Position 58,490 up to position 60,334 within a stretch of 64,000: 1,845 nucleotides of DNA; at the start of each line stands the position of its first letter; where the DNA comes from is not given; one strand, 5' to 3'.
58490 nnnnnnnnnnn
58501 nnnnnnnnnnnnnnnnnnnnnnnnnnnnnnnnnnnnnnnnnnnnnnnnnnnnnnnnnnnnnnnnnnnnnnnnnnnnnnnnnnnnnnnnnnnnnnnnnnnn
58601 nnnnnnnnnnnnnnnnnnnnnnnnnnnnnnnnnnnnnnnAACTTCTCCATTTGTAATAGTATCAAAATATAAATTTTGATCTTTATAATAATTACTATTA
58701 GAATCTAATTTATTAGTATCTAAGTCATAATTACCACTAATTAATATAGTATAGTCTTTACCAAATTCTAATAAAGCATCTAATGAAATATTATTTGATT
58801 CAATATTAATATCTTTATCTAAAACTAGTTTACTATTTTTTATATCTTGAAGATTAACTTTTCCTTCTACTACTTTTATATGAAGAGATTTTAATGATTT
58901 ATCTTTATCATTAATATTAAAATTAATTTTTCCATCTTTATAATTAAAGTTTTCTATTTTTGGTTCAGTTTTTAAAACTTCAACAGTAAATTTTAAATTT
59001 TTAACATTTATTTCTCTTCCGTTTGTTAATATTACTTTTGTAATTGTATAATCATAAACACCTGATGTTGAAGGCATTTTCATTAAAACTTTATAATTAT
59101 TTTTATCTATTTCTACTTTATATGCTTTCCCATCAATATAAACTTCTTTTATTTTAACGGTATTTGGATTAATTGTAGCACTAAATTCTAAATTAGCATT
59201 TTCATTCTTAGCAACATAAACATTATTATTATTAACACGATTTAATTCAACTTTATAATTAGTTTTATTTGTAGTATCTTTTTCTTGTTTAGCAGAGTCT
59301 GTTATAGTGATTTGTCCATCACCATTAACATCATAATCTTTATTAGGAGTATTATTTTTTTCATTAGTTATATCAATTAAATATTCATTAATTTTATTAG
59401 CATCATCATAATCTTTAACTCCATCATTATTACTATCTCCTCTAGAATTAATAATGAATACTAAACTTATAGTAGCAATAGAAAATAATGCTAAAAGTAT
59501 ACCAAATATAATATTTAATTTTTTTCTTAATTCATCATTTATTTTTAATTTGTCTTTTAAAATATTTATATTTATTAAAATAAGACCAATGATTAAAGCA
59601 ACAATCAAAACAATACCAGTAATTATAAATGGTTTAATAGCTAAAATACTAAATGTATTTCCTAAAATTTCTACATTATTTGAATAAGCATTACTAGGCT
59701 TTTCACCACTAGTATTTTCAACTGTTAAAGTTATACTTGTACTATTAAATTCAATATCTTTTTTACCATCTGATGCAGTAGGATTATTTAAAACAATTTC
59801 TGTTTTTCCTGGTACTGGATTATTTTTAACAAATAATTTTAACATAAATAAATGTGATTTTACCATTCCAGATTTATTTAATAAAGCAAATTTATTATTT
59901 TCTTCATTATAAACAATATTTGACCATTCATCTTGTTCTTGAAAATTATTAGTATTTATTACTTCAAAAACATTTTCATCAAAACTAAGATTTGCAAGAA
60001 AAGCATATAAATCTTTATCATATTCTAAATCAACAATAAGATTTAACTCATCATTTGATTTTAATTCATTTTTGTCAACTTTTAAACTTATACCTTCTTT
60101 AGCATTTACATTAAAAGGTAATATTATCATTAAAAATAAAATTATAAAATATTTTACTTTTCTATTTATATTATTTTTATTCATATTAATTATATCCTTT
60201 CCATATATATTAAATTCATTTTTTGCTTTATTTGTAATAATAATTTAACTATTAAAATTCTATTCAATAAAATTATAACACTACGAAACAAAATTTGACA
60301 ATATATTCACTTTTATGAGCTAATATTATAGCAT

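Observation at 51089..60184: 3031-aa surface metalloprotease combining cohesin, dockerin, an internal TM hairpin and seven repeat modules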

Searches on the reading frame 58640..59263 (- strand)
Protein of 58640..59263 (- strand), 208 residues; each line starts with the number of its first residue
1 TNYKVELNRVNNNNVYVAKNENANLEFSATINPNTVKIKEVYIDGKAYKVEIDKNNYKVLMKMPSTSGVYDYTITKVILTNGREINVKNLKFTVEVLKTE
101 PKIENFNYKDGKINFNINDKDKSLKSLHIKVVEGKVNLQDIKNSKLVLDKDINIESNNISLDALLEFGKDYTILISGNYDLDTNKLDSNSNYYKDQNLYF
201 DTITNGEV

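Call 56: predict_structure(alignment_id=A2)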
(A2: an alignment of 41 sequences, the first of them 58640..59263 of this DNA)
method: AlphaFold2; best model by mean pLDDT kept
length: 208 residues; sequences in the alignment: 41
mean_pLDDT: 95.1   pTM: 0.85
mean pLDDT of the five models: 95.1, 95.1, 95.0, 94.9, 94.6
residues with pLDDT >= 90: 190; 70-90: 15; 50-70: 3; < 50: 0
segments of 3 or more residues with pLDDT < 50: none
pLDDT, mean of each block of 10 residues (from residue 1): 93 86 96 97 98 95 97 98 97 96 97 98 98 97 97 97 96 98 82 97 85
secondary structure, 60 per line:
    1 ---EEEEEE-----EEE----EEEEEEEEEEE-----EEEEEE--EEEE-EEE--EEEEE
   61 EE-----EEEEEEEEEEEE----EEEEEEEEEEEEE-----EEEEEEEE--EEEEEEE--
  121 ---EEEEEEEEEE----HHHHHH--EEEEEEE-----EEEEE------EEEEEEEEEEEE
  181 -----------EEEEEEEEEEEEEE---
elements in order: E4-9 E15-17 E22-32 E38-43 E46-49 E51-53 E56-62 E68-79 E84-96 E102-109 E112-118 E124-133 H138-143 E146-152 E158-162 E169-180 E192-205

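Call 60: fold_search(model_id=the predicted structure, library=pdb)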
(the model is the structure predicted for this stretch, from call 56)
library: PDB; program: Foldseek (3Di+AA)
matches with E <= 10: 1958; with E <= 0.001: 93
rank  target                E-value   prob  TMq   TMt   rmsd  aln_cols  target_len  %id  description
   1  2yn5_B                2.2e-06  1.00  0.43  0.35   7.0       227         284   12  Structural insight into the giant calcium-binding adhesin SiiE: implications for the adhesion of Salmonella enterica t (released 2013-04-03)
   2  5mza_B                3.4e-06  1.00  0.43  0.47   7.2       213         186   10  The DBLb domain of PF11_0521 PfEMP1 bound to human ICAM-1 (released 2017-03-22)
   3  8a1f_A                6.5e-06  1.00  0.33  0.23   8.9       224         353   10  Human PTPRK N-terminal domains MAM-Ig-FN1 (released 2023-03-15)
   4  2yn3_A                7.1e-06  1.00  0.37  0.31   8.3       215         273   13  Structural insight into the giant calcium-binding adhesin SiiE: implications for the adhesion of Salmonella enterica t (released 2013-04-03)
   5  2nzi_A                8.3e-06  1.00  0.37  0.29   8.4       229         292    9  Crystal structure of domains A168-A170 from titin (released 2007-02-13)
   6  2yn5_A                1.3e-05  1.00  0.42  0.34   7.4       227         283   12  Structural insight into the giant calcium-binding adhesin SiiE: implications for the adhesion of Salmonella enterica t (released 2013-04-03)
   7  7ceg_A                1.5e-05  1.00  0.35  0.22   9.7       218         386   10  Crystal structure of the complex between mouse PTP delta and neuroligin-3 (released 2021-02-24)
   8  2w1n                  1.7e-05  1.00  0.26  0.24  12.9       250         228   12  cohesin and fibronectin type-III double module construct from the Clostridium perfringens glycoside hydrolase GH84C (released 2009-02-03)
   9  1mq8_A                2.0e-05  1.00  0.40  0.43   7.9       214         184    9  Crystal structure of alphaL I domain in complex with ICAM-1 (released 2003-01-14)
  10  4pbx                  2.4e-05  1.00  0.37  0.17  10.2       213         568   12  Crystal structure of the six N-terminal domains of human receptor protein tyrosine phosphatase sigma (released 2014-11-12)
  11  2yn3_C                2.4e-05  1.00  0.38  0.30   8.2       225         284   14  Structural insight into the giant calcium-binding adhesin SiiE: implications for the adhesion of Salmonella enterica t (released 2013-04-03)
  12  4pgz_A                2.6e-05  1.00  0.37  0.39   8.4       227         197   13  Structural basis of KIT activation by oncogenic mutations in the extracellular region reveals a zipper-like mechanism  (released 2015-03-18)
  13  4y61_A                3.1e-05  1.00  0.27  0.18   8.9       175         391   12  Crystal structure of the complex between Slitrk2 LRR1 and PTP delta Ig1-Fn1 (released 2015-06-03)
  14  1epf_C                3.4e-05  1.00  0.37  0.40   8.1       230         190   12  CRYSTAL STRUCTURE OF THE TWO N-TERMINAL IMMUNOGLOBULIN DOMAINS OF THE NEURAL CELL ADHESION MOLECULE (NCAM) (released 2000-10-09)
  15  4yfd_A                3.6e-05  1.00  0.33  0.17  10.5       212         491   12  Crystal structure PTP delta Ig1-Fn2 in complex with IL-1RAcP (released 2015-05-06)
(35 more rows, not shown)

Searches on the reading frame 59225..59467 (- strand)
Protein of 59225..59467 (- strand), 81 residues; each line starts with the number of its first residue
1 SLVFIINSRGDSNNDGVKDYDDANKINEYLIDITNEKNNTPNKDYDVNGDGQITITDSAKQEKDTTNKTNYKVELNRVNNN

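Call 8: search_protein_families(library=pfam, proteins=[window:59225-59467:-], max_evalue=10)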
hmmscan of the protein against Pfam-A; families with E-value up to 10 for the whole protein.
seq(81 aa): 3 families
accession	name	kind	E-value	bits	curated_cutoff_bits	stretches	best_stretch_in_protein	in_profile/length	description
PF00404.24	Dockerin_1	-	1e-05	26.1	22.9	1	10-59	2-50/57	Dockerin type I domain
PF00036.39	EF-hand_1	-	0.13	12.3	25.4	1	43-55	7-19/29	EF hand domain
PF13202.12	EF-hand_5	-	0.17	11.9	25.9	1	44-55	7-18/25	EF hand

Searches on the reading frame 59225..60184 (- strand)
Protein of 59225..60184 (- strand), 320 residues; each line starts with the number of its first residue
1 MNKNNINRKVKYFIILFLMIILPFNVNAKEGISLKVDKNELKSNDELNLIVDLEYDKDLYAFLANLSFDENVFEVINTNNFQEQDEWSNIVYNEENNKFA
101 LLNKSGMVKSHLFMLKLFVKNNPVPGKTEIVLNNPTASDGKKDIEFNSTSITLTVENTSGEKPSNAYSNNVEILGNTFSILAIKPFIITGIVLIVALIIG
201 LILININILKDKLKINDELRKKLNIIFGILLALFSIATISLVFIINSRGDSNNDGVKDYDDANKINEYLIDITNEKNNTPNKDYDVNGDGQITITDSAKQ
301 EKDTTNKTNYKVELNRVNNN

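Call 19: find_homologous_proteins(query=window:59225-60184:-, max_evalue=0.001)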
Query window:59225-60184:- (320 aa): 3 proteins with E <= 0.001 among 3182 candidates.
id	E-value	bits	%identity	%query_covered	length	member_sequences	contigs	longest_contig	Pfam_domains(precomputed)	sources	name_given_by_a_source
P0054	4.6e-69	251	51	85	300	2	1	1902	PF11174.14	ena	-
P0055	1.6e-65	239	55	70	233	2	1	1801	PF00963.25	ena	-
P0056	3.4e-47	179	53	57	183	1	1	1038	-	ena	-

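Call 31: find_related_loci(query=A1, collection=genome_contigs, flank=6000)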
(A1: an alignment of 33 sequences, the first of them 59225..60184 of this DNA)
Query A1 (320 aa) in genome_contigs; peptide patterns used: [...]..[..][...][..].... (x = any residue, [..] = any of these).
187 stretches matched a pattern; 98 encode a relative of the query (tblastn E <= 1e-3); the best 80 are kept; 80 distinct loci.
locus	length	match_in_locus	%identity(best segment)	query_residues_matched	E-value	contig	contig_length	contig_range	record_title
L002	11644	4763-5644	56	23-314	9e-97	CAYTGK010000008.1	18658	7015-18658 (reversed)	MAG TPA_asm: uncultured Muribaculaceae bacterium isolate SRP314395_co1_48 genome assembly, contig: NODE_2611_length_1865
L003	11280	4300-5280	51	6-316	6e-88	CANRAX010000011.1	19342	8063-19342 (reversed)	MAG: uncultured Bacilli bacterium isolate Lapin-016__bin45 genome assembly, contig: Lapin-016__NODE_2485_length_19342_co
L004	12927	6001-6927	47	1-300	2e-86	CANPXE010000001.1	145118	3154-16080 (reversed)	MAG: uncultured Bacilli bacterium isolate Lapin-004__bin77 genome assembly, contig: Lapin-004__NODE_53_length_145118_cov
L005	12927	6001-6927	56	3-314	2e-85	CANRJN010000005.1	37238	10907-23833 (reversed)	MAG: uncultured Bacilli bacterium isolate Lapin-021__bin67 genome assembly, contig: Lapin-021__NODE_1288_length_37238_co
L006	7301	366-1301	56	6-320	2e-85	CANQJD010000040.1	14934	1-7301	MAG: uncultured Bacilli bacterium isolate Lapin-032__bin104 genome assembly, contig: Lapin-032__NODE_5784_length_14934_c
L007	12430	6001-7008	49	6-316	7e-89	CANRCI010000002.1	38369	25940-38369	MAG: uncultured Bacilli bacterium isolate Lapin-027__bin79 genome assembly, contig: Lapin-027__NODE_781_length_38369_cov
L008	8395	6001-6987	45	1-316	6e-81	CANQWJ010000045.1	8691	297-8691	MAG: uncultured Bacilli bacterium isolate Lapin-013__bin18 genome assembly, contig: Lapin-013__NODE_4836_length_8691_cov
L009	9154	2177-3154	47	23-316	3e-78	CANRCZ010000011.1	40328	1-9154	MAG: uncultured Bacilli bacterium isolate Lapin-026__bin41 genome assembly, contig: Lapin-026__NODE_1010_length_40328_co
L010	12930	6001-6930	51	7-318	6e-74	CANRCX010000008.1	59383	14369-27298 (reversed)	MAG: uncultured Bacilli bacterium isolate Lapin-026__bin53 genome assembly, contig: Lapin-026__NODE_515_length_59383_cov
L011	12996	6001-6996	48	11-318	1e-85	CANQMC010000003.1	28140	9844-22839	MAG: uncultured Bacilli bacterium isolate Lapin-014__bin58 genome assembly, contig: Lapin-014__NODE_1290_length_28140_co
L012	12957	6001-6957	36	5-320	1e-48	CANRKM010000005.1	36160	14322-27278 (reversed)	MAG: uncultured Clostridia bacterium isolate Lapin-022__bin12 genome assembly, contig: Lapin-022__NODE_1092_length_36160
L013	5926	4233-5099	39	26-320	7e-49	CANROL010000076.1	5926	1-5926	MAG: uncultured Bacilli bacterium isolate Lapin-020__bin16 genome assembly, contig: Lapin-020__NODE_20544_length_5926_co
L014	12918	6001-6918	37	7-319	2e-48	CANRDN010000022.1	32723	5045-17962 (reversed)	MAG: uncultured Bacilli bacterium isolate Lapin-026__bin19 genome assembly, contig: Lapin-026__NODE_1439_length_32723_co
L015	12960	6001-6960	35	9-320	9e-48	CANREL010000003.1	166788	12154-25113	MAG: uncultured Bacilli bacterium isolate Lapin-024__bin108 genome assembly, contig: Lapin-024__NODE_50_length_166788_co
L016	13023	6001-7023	48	6-316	1e-78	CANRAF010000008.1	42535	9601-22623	MAG: uncultured Bacilli bacterium isolate Lapin-016__bin64 genome assembly, contig: Lapin-016__NODE_746_length_42535_cov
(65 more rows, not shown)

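Call 32: predict_structure(alignment_id=A1)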
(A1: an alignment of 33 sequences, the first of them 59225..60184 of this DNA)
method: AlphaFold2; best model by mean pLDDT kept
length: 320 residues; sequences in the alignment: 33
mean_pLDDT: 82.9   pTM: 0.74
mean pLDDT of the five models: 82.9, 81.8, 81.1, 80.3, 78.6
residues with pLDDT >= 90: 144; 70-90: 120; 50-70: 42; < 50: 14
segments of 3 or more residues with pLDDT < 50: 309-316, 318-320
pLDDT, mean of each block of 10 residues (from residue 1): 68 82 59 92 94 88 93 90 76 91 84 92 92 93 91 83 65 60 88 92 82 84 93 94 87 86 91 67 89 93 68 46
secondary structure, 60 per line:
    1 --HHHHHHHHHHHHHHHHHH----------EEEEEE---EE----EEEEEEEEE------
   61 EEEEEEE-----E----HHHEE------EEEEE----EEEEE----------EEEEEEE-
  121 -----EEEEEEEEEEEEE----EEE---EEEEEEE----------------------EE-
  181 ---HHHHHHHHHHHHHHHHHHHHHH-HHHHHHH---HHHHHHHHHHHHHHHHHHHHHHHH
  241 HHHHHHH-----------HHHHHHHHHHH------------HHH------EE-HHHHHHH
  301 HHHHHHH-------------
elements in order: H3-20 E31-36 E46-54 E61-67 E89-93 E98-102 E113-119 E126-138 E143-145 E149-155 H184-205 H207-213 H217-247 H259-269 H294-307

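Call 39: fold_search(model_id=the predicted structure, library=pdb)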
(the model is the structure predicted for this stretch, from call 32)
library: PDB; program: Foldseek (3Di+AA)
matches with E <= 10: 1904; with E <= 0.001: 83
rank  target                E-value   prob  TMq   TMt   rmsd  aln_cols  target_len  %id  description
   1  2jh2_A                5.2e-09  1.00  0.34  0.75   2.8       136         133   17  X-ray crystal structure of a cohesin-like module from Clostridium perfringens (released 2007-11-06)
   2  2w1n                  1.1e-08  1.00  0.35  0.47   5.7       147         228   18  cohesin and fibronectin type-III double module construct from the Clostridium perfringens glycoside hydrolase GH84C (released 2009-02-03)
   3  2vo8                  1.6e-08  1.00  0.34  0.73   3.1       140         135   10  Cohesin module from Clostridium perfringens ATCC13124 family 33 glycoside hydrolase. (released 2008-09-02)
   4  2jh2_B                2.4e-08  1.00  0.34  0.76   2.8       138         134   15  X-ray crystal structure of a cohesin-like module from Clostridium perfringens (released 2007-11-06)
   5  2jh2_C                3.6e-08  1.00  0.32  0.71   3.6       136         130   18  X-ray crystal structure of a cohesin-like module from Clostridium perfringens (released 2007-11-06)
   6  6kgf_C                3.4e-07  1.00  0.32  0.62   4.6       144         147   17  Crystal structure of CaDoc0917(R16D)-CaCohA2 complex at pH 8.2 (released 2020-07-08)
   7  4ums                  3.4e-07  1.00  0.30  0.54   7.7       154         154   14  The crystal structure of the seventh ScaB type I cohesin from Pseudobacteroides cellulosolvens (released 2015-05-06)
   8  6kgc_A                4.9e-07  1.00  0.32  0.64   4.6       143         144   18  Crystal structure of CaDoc0917(R49D)-CaCohA2 complex at pH 5.4 (released 2020-07-08)
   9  6kge_A                7.0e-07  1.00  0.30  0.61   5.3       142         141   15  Crystal structure of CaDoc0917(R16D)-CaCohA2 complex at pH 5.5 (released 2020-07-08)
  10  5lxv_C                1.0e-06  1.00  0.29  0.47   6.2       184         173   13  Crystal structure of Ruminococcus flavefaciens scaffoldin C cohesin in complex with a dockerin from an uncharacterized (released 2016-10-19)
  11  6kgd_A                1.2e-06  1.00  0.32  0.63   4.7       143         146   18  Crystal structure of CaDoc0917(R49D)-CaCohA2 complex at pH 8.0 (released 2020-07-08)
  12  4fl4_I                1.4e-06  1.00  0.30  0.31   4.8       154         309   17  Scaffoldin conformation and dynamics revealed by a ternary complex from the Clostridium thermocellum cellulosome (released 2012-06-27)
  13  3ul4_A                1.7e-06  1.00  0.30  0.60   4.1       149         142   15  Crystal structure of Coh-OlpA(Cthe_3080)-Doc918(Cthe_0918) complex: A novel type I Cohesin-Dockerin complex from Clost (released 2012-11-28)
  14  4dh2_A                1.8e-06  1.00  0.32  0.58   4.3       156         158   15  Crystal structure of Coh-OlpC(Cthe_0452)-Doc435(Cthe_0435) complex: A novel type I Cohesin-Dockerin complex from Clost (released 2012-11-28)
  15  4dh2_C                1.8e-06  1.00  0.30  0.53   4.7       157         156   15  Crystal structure of Coh-OlpC(Cthe_0452)-Doc435(Cthe_0435) complex: A novel type I Cohesin-Dockerin complex from Clost (released 2012-11-28)
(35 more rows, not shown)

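Call 40: search_protein_representatives(alignment_id=A1)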
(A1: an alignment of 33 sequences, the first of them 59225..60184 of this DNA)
Query: 33 sequences, 313 profile positions. Proteins with E-value up to 0.001 (for the whole library): 5288; up to 1e-10: 1044; up to 1e-30: 131. The best 150 are listed.
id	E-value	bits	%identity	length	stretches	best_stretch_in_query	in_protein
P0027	7.9e-116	402.9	-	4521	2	1-312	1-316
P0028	9.6e-115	399.3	-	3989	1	1-312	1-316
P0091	8.5e-109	379.8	-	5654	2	1-310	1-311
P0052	3.5e-107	374.4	-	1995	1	1-309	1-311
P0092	5.6e-106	370.5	-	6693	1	6-309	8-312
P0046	5.7e-106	370.5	-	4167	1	5-311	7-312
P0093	1.6e-103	362.4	-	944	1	7-310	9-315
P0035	2.1e-103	362.0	-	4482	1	1-312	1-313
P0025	6.3e-98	344.0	-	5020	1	1-312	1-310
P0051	1.9e-96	339.2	-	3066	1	1-309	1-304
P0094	4.4e-95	334.7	-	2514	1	1-311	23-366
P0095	1.7e-93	329.5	-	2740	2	1-308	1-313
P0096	5.7e-93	327.8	-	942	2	1-309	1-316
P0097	2.0e-92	326.0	-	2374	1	1-309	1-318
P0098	4.6e-91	321.5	-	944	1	8-312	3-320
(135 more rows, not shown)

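Call 63: find_related_loci(query=A1, collection=metagenome_contigs, flank=500)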
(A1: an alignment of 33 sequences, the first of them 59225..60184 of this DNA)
Query A1 (320 aa) in metagenome_contigs; peptide patterns used: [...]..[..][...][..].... (x = any residue, [..] = any of these).
135 stretches matched a pattern; 1 encode a relative of the query (tblastn E <= 1e-3); 1 distinct loci.
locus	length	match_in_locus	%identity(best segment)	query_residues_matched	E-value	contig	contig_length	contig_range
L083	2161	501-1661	33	6-317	5e-34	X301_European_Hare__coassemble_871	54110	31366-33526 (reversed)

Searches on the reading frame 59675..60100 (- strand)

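Call 8: search_protein_families(library=pfam, proteins=[window:59675-60100:-], max_evalue=10)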
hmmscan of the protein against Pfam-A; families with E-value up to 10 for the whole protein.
seq(142 aa): 1 family
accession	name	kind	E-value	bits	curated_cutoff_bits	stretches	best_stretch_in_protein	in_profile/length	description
PF00963.24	Cohesin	-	9.7e-06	26.3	24.1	1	5-116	2-128/139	Cohesin domain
